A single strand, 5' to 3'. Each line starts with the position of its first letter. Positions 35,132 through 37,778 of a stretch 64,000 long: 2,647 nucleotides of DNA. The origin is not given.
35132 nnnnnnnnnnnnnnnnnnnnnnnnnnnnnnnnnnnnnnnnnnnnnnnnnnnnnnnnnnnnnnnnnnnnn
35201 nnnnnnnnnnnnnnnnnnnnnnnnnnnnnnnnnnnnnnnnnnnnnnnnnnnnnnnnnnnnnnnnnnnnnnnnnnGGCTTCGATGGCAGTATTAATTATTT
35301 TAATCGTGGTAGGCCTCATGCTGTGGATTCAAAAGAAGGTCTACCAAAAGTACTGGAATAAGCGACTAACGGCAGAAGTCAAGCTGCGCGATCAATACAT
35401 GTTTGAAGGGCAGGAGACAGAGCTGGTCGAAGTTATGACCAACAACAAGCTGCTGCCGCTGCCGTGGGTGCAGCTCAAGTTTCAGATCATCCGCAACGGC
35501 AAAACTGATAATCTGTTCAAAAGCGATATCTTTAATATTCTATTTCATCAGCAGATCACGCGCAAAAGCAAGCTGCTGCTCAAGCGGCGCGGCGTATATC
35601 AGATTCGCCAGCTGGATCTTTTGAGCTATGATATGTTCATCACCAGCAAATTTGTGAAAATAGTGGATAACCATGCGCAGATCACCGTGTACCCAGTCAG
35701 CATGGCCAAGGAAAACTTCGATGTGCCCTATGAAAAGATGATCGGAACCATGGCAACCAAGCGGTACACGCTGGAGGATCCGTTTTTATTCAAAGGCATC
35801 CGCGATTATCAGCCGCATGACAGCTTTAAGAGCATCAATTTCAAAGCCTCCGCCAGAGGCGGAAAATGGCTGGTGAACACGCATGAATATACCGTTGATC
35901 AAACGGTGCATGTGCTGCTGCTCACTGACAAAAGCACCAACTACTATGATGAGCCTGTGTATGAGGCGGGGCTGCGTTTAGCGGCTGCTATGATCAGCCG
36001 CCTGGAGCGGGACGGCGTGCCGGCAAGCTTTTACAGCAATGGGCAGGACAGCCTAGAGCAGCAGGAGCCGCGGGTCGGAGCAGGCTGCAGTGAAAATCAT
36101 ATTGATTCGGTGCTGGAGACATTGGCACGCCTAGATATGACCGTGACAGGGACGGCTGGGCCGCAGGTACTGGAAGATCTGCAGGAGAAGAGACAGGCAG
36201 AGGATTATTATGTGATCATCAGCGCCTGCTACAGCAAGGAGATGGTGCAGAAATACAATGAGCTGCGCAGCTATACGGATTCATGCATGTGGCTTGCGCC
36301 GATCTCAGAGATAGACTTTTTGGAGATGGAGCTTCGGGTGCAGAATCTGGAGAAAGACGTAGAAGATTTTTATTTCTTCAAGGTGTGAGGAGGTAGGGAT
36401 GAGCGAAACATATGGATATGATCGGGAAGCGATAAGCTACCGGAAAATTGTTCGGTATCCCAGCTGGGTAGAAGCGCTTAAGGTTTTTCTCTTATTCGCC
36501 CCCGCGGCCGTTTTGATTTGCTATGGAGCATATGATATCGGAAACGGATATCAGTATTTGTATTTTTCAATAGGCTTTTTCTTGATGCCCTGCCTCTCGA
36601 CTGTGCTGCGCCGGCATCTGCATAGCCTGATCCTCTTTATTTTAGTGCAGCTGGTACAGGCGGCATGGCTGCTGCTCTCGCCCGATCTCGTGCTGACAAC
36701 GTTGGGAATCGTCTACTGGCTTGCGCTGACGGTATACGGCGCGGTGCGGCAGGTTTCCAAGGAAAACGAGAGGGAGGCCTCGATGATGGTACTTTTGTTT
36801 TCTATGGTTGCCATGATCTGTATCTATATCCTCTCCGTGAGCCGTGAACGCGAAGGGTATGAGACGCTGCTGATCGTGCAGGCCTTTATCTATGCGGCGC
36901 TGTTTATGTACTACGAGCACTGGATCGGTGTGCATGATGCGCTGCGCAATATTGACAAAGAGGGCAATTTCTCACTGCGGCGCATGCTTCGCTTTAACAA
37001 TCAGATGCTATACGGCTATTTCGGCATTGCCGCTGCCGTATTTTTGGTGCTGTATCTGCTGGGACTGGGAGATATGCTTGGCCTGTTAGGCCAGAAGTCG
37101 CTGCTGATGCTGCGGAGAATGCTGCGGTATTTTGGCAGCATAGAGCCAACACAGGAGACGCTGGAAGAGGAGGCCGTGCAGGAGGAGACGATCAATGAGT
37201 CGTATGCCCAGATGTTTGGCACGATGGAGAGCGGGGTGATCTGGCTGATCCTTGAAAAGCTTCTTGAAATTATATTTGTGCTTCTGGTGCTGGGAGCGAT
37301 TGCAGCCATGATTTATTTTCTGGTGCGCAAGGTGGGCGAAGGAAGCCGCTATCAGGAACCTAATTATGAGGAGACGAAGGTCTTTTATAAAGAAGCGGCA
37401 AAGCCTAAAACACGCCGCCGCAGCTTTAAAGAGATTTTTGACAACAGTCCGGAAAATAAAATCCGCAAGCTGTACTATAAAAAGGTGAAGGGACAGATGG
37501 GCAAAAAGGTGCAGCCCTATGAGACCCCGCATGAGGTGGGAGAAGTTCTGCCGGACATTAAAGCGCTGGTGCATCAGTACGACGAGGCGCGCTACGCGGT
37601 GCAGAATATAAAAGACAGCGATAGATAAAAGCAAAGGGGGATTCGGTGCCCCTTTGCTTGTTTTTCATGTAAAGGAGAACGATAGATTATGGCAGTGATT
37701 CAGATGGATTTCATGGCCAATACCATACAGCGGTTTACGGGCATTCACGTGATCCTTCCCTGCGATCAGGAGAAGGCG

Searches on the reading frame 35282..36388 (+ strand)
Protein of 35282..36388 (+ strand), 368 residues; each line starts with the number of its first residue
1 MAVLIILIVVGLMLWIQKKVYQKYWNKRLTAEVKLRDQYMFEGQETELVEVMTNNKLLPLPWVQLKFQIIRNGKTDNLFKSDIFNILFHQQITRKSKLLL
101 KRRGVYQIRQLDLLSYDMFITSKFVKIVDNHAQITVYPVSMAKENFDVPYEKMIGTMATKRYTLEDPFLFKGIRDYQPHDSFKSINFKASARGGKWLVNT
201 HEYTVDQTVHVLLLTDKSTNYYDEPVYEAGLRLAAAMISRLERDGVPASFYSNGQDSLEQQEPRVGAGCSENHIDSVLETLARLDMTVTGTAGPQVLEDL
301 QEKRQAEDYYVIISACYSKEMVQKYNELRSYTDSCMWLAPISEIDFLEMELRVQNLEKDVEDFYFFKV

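Call 8: search_protein_families(library=ncbifam, proteins=[window:35282-36388:+])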
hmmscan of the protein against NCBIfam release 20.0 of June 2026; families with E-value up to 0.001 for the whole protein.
window:35282-36388:+ (368 aa): 0 families

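Call 97: search_protein_families(library=pfam, proteins=[window:35282-36388:+], max_evalue=0.001)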
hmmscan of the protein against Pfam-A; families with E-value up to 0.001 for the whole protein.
window:35282-36388:+ (368 aa): 1 family
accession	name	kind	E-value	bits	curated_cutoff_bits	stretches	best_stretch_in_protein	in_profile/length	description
PF01882.25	DUF58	-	0.00032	20.4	23.4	1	173-323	2-152/216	Protein of unknown function DUF58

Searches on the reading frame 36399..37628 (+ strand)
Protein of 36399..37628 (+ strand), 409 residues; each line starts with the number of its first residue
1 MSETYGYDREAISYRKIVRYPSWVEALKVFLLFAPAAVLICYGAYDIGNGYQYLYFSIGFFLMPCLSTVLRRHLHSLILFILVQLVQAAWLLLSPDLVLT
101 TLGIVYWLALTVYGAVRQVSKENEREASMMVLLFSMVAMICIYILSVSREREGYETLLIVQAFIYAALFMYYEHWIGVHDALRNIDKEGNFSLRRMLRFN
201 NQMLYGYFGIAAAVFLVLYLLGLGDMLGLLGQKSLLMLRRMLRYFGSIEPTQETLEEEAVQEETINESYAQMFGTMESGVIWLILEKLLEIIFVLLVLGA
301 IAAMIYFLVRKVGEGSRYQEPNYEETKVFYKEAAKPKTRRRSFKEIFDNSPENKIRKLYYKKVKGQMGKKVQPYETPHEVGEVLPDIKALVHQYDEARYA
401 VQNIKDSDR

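Call 8: search_protein_families(library=ncbifam, proteins=[window:36399-37628:+])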
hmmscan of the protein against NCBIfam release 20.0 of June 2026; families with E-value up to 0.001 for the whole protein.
window:36399-37628:+ (409 aa): 1 family
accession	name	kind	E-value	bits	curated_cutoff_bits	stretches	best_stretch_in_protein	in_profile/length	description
NF049893.1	spr0155_permease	equivalog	0.00091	19.5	120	1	235-317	17-97/165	ABC transporter permease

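Call 97: search_protein_families(library=pfam, proteins=[window:36399-37628:+], max_evalue=0.001)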
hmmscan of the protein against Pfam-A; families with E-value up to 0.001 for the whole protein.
window:36399-37628:+ (409 aa): 0 families
